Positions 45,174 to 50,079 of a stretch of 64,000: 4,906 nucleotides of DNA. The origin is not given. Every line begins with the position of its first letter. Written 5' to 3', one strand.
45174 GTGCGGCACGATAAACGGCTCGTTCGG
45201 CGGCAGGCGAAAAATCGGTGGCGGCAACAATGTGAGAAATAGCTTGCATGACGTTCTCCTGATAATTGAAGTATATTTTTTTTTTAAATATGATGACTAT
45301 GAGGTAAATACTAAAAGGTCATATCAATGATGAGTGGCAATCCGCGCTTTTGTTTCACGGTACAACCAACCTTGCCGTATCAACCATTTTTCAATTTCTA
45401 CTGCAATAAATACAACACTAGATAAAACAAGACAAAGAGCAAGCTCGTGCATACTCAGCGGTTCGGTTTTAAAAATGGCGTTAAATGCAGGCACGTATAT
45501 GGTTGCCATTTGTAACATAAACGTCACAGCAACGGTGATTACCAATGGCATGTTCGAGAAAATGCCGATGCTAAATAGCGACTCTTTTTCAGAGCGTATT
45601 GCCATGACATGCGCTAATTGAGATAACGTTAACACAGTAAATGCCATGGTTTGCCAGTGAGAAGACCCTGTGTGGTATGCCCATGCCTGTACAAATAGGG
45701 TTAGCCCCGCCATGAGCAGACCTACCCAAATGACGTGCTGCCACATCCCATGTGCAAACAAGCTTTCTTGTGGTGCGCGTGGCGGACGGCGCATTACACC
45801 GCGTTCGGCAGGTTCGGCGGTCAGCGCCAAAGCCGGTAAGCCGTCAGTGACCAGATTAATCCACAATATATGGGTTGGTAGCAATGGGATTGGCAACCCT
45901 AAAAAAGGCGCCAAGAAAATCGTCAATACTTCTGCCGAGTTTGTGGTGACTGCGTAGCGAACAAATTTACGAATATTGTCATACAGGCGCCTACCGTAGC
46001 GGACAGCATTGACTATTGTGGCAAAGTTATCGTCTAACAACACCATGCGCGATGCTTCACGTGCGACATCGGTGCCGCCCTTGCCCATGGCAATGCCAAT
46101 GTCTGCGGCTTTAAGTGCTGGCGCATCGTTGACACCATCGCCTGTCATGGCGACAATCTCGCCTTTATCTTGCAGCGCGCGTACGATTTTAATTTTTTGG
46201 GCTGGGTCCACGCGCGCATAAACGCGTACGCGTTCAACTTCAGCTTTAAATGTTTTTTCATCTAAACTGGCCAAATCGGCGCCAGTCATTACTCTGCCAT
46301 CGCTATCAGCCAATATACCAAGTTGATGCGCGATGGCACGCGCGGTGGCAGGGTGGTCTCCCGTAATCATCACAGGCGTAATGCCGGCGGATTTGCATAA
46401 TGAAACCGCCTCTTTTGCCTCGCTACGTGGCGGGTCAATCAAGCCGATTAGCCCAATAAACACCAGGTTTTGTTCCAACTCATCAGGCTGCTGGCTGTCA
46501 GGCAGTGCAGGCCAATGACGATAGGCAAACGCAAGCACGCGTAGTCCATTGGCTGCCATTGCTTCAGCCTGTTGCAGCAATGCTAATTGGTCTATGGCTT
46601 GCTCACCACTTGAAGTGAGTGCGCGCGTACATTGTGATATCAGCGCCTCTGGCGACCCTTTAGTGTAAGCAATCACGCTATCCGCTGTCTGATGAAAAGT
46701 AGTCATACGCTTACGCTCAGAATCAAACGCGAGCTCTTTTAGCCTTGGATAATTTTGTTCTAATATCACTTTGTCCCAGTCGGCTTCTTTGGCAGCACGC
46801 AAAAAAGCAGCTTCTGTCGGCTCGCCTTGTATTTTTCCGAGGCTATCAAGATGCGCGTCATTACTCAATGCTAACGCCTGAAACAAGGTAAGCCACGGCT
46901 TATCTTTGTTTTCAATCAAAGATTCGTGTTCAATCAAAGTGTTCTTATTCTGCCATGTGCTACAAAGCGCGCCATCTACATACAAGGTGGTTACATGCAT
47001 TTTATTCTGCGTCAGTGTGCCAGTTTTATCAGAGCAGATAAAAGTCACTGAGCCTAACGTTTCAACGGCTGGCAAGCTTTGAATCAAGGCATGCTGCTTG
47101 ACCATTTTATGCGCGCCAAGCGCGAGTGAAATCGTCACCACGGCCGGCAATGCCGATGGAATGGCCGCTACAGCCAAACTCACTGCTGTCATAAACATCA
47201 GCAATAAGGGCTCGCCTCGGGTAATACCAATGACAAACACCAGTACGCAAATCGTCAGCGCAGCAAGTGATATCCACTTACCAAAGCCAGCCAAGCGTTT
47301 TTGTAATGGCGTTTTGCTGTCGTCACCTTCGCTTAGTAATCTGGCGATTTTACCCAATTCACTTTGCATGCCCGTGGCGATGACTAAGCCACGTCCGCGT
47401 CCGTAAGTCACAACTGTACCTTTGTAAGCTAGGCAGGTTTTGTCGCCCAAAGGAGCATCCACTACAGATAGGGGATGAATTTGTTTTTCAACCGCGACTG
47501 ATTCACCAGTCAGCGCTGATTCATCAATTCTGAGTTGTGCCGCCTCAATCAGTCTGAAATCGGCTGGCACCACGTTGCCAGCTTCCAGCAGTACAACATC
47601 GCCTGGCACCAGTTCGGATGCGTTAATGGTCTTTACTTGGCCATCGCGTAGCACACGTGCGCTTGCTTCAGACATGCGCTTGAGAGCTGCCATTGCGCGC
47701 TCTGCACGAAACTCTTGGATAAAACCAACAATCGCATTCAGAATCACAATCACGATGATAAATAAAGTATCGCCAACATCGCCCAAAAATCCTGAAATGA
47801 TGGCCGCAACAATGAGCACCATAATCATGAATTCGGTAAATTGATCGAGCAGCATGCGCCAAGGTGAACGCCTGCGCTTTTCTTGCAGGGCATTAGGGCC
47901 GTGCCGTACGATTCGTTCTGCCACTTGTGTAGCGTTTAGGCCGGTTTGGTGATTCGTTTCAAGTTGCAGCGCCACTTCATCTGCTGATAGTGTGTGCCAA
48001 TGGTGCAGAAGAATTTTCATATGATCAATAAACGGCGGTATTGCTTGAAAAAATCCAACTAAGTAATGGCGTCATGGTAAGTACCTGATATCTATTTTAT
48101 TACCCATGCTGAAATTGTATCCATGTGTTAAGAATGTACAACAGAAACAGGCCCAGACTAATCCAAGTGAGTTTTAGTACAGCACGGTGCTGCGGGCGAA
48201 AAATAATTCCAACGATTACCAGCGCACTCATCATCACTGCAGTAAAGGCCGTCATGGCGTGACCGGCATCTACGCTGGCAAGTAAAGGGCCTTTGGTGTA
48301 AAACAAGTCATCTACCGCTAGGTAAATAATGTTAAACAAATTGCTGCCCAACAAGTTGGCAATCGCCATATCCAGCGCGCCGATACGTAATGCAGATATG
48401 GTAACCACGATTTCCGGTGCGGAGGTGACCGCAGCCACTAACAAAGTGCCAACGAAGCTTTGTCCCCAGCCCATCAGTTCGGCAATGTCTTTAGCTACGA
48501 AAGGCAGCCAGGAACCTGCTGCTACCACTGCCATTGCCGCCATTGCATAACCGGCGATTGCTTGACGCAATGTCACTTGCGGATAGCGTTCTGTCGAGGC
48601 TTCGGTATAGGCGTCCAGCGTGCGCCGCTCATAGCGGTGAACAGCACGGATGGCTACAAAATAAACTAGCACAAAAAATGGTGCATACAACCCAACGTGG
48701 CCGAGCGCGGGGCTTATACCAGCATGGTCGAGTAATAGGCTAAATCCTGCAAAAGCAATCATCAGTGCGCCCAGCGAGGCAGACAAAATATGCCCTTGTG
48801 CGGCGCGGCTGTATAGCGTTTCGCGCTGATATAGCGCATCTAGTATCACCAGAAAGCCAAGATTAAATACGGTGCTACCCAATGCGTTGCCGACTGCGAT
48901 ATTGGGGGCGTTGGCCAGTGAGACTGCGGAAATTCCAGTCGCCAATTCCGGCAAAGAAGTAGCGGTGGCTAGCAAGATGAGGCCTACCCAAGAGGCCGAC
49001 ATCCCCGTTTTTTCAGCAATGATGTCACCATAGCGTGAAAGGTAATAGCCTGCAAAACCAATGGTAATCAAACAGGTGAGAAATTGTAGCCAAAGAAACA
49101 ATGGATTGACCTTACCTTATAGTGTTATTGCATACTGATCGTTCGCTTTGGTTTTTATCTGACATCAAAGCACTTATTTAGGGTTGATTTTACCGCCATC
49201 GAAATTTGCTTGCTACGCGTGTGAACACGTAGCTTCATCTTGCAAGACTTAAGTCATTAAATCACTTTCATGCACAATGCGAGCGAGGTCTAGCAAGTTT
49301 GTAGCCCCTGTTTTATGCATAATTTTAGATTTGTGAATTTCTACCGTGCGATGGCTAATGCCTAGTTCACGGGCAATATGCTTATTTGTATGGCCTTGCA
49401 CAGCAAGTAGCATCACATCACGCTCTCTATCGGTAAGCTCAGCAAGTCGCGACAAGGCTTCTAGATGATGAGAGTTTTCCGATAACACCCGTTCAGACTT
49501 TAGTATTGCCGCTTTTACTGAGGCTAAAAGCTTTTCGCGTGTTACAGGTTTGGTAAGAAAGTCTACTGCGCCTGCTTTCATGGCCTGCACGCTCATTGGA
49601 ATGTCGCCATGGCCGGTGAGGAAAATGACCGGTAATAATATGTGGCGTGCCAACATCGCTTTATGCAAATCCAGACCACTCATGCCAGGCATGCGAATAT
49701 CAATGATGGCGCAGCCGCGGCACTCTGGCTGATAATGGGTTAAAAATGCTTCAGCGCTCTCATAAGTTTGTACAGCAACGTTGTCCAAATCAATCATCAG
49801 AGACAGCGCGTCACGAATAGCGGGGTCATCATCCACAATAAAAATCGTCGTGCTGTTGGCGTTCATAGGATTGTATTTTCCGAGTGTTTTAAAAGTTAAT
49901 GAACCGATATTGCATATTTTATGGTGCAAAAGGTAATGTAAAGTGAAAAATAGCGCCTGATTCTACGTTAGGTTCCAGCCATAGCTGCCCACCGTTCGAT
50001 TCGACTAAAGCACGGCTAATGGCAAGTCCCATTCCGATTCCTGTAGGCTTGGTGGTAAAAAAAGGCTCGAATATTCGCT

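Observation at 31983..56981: Compact 25-kb FixLJ-centred locus with the gene content of a hypoxia/dormancy regulon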

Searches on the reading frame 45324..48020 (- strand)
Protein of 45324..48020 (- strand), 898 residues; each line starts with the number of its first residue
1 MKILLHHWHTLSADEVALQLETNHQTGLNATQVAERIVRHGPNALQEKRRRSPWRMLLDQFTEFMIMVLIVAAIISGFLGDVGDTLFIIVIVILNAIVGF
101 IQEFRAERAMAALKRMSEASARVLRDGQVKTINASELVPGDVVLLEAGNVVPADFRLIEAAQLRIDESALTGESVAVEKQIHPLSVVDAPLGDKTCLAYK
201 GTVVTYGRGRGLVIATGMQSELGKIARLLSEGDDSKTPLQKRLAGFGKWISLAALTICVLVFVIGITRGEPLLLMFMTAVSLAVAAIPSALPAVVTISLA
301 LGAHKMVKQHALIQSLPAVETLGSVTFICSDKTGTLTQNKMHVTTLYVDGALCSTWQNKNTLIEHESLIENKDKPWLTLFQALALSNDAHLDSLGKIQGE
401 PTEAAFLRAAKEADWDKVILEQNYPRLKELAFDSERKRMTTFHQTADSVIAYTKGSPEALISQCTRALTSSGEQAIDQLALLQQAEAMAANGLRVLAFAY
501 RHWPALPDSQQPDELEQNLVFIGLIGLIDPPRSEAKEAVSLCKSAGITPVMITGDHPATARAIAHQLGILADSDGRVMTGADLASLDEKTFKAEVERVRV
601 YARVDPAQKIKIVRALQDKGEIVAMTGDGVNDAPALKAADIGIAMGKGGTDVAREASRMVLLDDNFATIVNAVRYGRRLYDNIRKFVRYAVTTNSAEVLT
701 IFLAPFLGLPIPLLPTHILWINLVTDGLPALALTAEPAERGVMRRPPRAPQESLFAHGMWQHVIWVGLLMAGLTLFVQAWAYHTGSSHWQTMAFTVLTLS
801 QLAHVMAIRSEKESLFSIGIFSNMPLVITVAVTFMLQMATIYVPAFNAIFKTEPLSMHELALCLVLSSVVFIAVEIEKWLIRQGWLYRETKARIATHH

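Call 4: search_protein_families(library=pfam, proteins=[window:45324-48020:-])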
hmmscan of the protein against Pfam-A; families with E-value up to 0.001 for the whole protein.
window:45324-48020:- (898 aa): 7 families
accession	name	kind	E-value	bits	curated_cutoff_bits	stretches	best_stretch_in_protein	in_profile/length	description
PF00689.26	Cation_ATPase_C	-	2.4e-57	193.9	27.3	1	710-880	1-175/175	Cation transporting ATPase, C-terminus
PF00122.25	E1-E2_ATPase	-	4.5e-55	186.4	28.1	1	116-308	2-180/181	E1-E2 ATPase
PF00690.31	Cation_ATPase_N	-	1e-23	83.2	20.4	1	8-76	1-69/69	Cation transporter/ATPase, N-terminus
PF00702.32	Hydrolase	-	9.1e-21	75.5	26.4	1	328-640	4-191/191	haloacid dehalogenase-like hydrolase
PF13246.12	Cation_ATPase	-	6.3e-18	65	21.7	1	393-466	15-90/91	Cation transport ATPase (P-type)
PF12710.13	HAD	-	4.3e-05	24.5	27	1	485-637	44-189/189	haloacid dehalogenase-like hydrolase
PF08282.18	Hydrolase_3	-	7.1e-05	23.1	20.9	0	620-664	203-246/255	haloacid dehalogenase-like hydrolase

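Call 52: search_protein_families(library=ncbifam, proteins=[window:45324-48020:-], max_evalue=0.001)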
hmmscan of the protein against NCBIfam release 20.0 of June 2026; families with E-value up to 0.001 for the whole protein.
window:45324-48020:- (898 aa): 21 families
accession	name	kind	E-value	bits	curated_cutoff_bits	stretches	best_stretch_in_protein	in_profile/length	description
TIGR01522.1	ATPase-IIA2_Ca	equivalog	6e-226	752.1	798.3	1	9-882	5-851/854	calcium-transporting P-type ATPase, PMR1-type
TIGR01116.1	ATPase-IIA1_Ca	equivalog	1.8e-195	651.5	703.4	1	57-879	1-796/799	calcium-translocating P-type ATPase, SERCA-type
TIGR01523.1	ATPase-IID_K-Na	equivalog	2.8e-158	528.4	645.05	2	235-776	265-852/997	potassium/sodium efflux P-type ATPase, fungal-type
TIGR01517.1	ATPase-IIB_Ca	equivalog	1.2e-155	520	507.05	1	13-873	41-872/882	calcium-translocating P-type ATPase, PMCA-type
TIGR01106.1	ATPase-IIC_X-K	subfamily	4e-146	488.4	946.1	3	8-575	17-613/997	Na,H/K antiporter P-type ATPase subunit alpha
TIGR01647.1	ATPase-IIIA_H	equivalog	3.7e-135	452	615.5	1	27-817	1-732/755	plasma-membrane proton-efflux P-type ATPase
TIGR01524.1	ATPase-IIIB_Mg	equivalog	9.1e-123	410.9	610.75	2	15-345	21-356/867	magnesium-translocating P-type ATPase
NF011702.0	PRK15122.1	subfamily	1.4e-104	350.9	975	2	416-856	435-874/907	magnesium-translocating P-type ATPase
TIGR01494.1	ATPase_P-type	subfamily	1.3e-102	343.7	62.3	4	596-718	361-477/478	HAD-IC family P-type ATPase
TIGR01525.1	ATPase-IB_hvy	subfamily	2.4e-77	261.1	346.25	3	68-348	4-271/560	heavy metal translocating P-type ATPase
TIGR01657.1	P-ATPase-V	hypoth_equivalog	3.2e-73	246.8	618.25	2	17-580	129-708/1055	ATP13A2 family polyamine export P-type ATPase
TIGR01512.1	ATPase-IB2_Cd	subfamily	4.6e-61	207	313.5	3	68-346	4-255/494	cadmium family heavy metal-translocating P-type ATPase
TIGR01511.1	ATPase-IB1_Cu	subfamily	3.1e-55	188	397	3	86-351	47-287/542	copper-translocating P-type ATPase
NF008262.1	PRK11033.1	equivalog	3.6e-54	184.4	1005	3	61-348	173-448/731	zinc/cadmium/mercury/lead-transporting ATPase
NF033775.1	P_type_ZntA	exception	1.3e-47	162.5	1240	3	63-349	180-454/732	Zn(II)/Cd(II)/Pb(II) translocating P-type ATPase ZntA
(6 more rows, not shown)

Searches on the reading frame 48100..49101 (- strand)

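Call 4: search_protein_families(library=pfam, proteins=[window:48100-49101:-])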
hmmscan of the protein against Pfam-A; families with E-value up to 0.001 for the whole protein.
window:48100-49101:- (333 aa): 1 family
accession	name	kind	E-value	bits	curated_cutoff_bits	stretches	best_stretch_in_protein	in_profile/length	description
PF01699.29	Na_Ca_ex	-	1.6e-32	113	24.9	2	182-330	3-150/151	Sodium/calcium exchanger protein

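Call 52: search_protein_families(library=ncbifam, proteins=[window:48100-49101:-], max_evalue=0.001)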
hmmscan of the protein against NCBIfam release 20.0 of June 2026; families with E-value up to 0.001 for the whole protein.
window:48100-49101:- (333 aa): 5 families
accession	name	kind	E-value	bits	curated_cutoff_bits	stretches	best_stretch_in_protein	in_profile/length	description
TIGR00367.1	TIGR00367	hypoth_equivalog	7.9e-32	110.6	179.65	1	26-323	27-310/312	calcium/sodium antiporter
NF008005.0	PRK10734.1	equivalog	4.1e-19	68.9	432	2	2-97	176-268/325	calcium/sodium antiporter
TIGR00846.1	caca2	superfamily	1.2e-10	40.7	317.45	2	8-85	234-310/372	calcium/proton exchanger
TIGR00927.1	2A1904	subfamily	1.9e-08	32.5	710.1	1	18-96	477-553/1209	K+-dependent Na+/Ca+ exchanger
TIGR00378.1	cax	equivalog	7.8e-08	31.9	211.15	1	185-262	22-96/349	calcium/proton exchanger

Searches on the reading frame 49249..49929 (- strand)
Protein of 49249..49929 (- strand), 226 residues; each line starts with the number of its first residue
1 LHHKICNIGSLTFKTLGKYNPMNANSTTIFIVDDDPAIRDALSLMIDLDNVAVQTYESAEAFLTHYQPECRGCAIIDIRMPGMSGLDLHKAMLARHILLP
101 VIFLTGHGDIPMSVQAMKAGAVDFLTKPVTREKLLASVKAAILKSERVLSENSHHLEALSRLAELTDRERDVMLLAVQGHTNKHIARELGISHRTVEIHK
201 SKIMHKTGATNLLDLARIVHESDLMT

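Call 4: search_protein_families(library=pfam, proteins=[window:49249-49929:-])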
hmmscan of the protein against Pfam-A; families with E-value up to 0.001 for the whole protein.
window:49249-49929:- (226 aa): 6 families
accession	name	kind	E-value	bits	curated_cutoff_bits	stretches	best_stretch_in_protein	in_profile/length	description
PF00072.30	Response_reg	-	5e-28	97.9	30.2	1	29-138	1-110/111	Response regulator receiver domain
PF00196.25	GerE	-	1.2e-18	66.9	23.5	1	164-218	2-56/57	Bacterial regulatory proteins, luxR family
PF08281.18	Sigma70_r4_2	-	2.6e-08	33.8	25.7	1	157-202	3-49/54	Sigma-70, region 4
PF04545.22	Sigma70_r4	-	1.7e-05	24.6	24.1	1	162-206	2-47/50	Sigma-70, region 4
PF13384.12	HTH_23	-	0.0001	22.5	24.6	1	172-197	10-35/50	Homeodomain-like domain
PF07638.17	Sigma70_ECF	-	0.00055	20.3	21.1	1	157-197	128-169/185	ECF sigma factor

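Call 32: search_solved_structures(query=window:49249-49929:-, show_alignments=2, max_evalue=1e-10)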
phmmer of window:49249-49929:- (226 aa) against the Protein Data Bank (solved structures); distinct sequences matched with E-value up to 1e-10: 32.
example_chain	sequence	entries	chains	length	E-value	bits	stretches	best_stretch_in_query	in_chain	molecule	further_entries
1yio_A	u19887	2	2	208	9.1e-46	159.6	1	27-220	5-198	response regulatory protein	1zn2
5xso_A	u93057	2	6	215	1e-44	156.2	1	25-222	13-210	Response regulator FixJ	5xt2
1d5w_A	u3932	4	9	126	6.3e-26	94.8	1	27-139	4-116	TRANSCRIPTIONAL REGULATORY PROTEIN FIXJ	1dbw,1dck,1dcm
1l5y_A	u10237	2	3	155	1e-25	94.2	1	27-165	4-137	C4-DICARBOXYLATE TRANSPORT TRANSCRIPTIONAL REGULATORY PROTEIN DCTD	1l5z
1qkk_A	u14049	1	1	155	2e-25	93.2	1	27-164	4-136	C4-DICARBOXYLATE TRANSPORT TRANSCRIPTIONAL REGULATORY PROTEIN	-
1dc7_A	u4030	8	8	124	3.7e-17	66.2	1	29-142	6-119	NITROGEN REGULATION PROTEIN | NITROGEN REGULATION PROTEIN NR(I) | NTRC RECEIVER DOMAIN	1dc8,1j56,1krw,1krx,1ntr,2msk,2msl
3jte_A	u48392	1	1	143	7.3e-17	65.2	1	28-154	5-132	Response regulator receiver protein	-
7w9h_A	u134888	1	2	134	3e-15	60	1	27-138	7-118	Response regulator protein FleR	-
1a04_A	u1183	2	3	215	2.6e-14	56.9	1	23-222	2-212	NITRATE/NITRITE RESPONSE REGULATOR PROTEIN NARL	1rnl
5tqj_A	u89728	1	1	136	6.3e-14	55.6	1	20-138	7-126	Response regulator receiver protein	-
1zy2_A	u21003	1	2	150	7.1e-14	55.5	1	29-152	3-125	transcriptional regulator NtrC1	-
4ldz_A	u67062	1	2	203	1.3e-13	54.6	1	27-214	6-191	Transcriptional regulatory protein DesR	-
9xzo_A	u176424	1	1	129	1.5e-13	54.4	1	28-141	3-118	De novo protein M1X0B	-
4l4u_A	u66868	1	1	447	2.5e-13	53.7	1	27-152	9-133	Transcriptional regulator (NtrC family)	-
4d6x_A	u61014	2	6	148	4e-13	53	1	24-155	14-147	BACTERIAL REGULATORY, FIS FAMILY PROTEIN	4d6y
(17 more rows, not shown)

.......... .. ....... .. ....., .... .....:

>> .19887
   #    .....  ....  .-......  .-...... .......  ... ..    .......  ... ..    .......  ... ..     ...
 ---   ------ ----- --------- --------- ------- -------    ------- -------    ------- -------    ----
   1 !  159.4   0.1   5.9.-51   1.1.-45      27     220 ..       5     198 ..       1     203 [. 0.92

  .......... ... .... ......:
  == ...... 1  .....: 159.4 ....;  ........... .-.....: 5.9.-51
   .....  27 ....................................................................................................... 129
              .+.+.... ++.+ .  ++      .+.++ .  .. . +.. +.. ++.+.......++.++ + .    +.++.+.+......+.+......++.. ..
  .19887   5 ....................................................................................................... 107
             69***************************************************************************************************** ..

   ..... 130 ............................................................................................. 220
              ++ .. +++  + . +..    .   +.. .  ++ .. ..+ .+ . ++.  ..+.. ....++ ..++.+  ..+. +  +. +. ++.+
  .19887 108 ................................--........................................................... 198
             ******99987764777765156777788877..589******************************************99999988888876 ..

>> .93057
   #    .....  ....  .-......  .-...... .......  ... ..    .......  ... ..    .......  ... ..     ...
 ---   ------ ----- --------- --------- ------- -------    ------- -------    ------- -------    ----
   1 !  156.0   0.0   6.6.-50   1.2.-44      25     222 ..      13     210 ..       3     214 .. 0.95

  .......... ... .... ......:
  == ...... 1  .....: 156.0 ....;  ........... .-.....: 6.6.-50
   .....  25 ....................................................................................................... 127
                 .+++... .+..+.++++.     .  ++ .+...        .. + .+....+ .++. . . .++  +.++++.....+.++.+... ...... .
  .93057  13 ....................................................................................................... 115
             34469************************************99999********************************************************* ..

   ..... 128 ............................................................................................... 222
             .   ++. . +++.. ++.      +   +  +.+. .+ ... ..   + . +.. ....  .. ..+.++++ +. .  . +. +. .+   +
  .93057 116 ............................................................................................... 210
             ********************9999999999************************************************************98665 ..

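Call 52: search_protein_families(library=ncbifam, proteins=[window:49249-49929:-], max_evalue=0.001)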
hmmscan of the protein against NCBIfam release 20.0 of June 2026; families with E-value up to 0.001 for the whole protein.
window:49249-49929:- (226 aa): 109 families (the best 25 are shown)
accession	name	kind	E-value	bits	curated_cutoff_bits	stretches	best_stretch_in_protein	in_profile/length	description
NF006900.1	PRK09390.1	equivalog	2.5e-64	216.6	255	1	25-221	3-199/203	response regulator FixJ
NF040749.1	tetrathio_RR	equivalog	2.7e-49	167.5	290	1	29-218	2-187/191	tetrathionate respiration response regulator TtrR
NF047793.1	ResRegPgtA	equivalog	4.2e-31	108.2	650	1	22-160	1-139/414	two-component system response regulator PgtA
NF007685.0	PRK10360.1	equivalog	2.7e-22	79.5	258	1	28-220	3-193/196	response regulator transcription factor UhpA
NF011896.0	PRK15369.1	equivalog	5.4e-22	78.4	242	1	27-219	4-204/211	two component system response regulator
NF008176.1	PRK10923.1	equivalog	1.8e-21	76.3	620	1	27-145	4-122/469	nitrogen regulation protein NR(I)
NF052445.1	RespRegMctR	equivalog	3e-21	75.8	300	1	28-224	3-204/205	two-component system response regulator MctR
TIGR01818.1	ntrC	equivalog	8.5e-21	74.3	558.6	1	29-149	1-121/463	nitrogen regulation protein NR(I)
NF007935.0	PRK10651.1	equivalog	1.5e-20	73.3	250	1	23-218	3-209/216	two-component system response regulator NarL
NF011695.0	PRK15115.1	equivalog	4.3e-20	71.9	763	1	23-149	3-129/445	two-component system response regulator GlrR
NF008469.0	PRK11361.1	equivalog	1.6e-18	66.6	714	1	26-160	4-137/461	acetoacetate metabolism transcriptional regulator AtoC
NF051870.1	NAssimRespRegNtrX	equivalog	3.5e-18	65.7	600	1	28-157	3-133/452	nitrogen assimilation response regulator NtrX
NF045505.1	RR_RssB_Pseudo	equivalog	1.3e-17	64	700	1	22-160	1-139/394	two-component system response regulator RssB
NF008296.0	PRK11083.1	equivalog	7.8e-17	61.4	273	1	26-153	3-128/228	two-component system response regulator CreB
NF033791.1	ActR_PrrA_rreg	equivalog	8.9e-17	61.6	250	1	27-168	2-147/173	ActR/PrrA/RegA family redox response regulator transcription factor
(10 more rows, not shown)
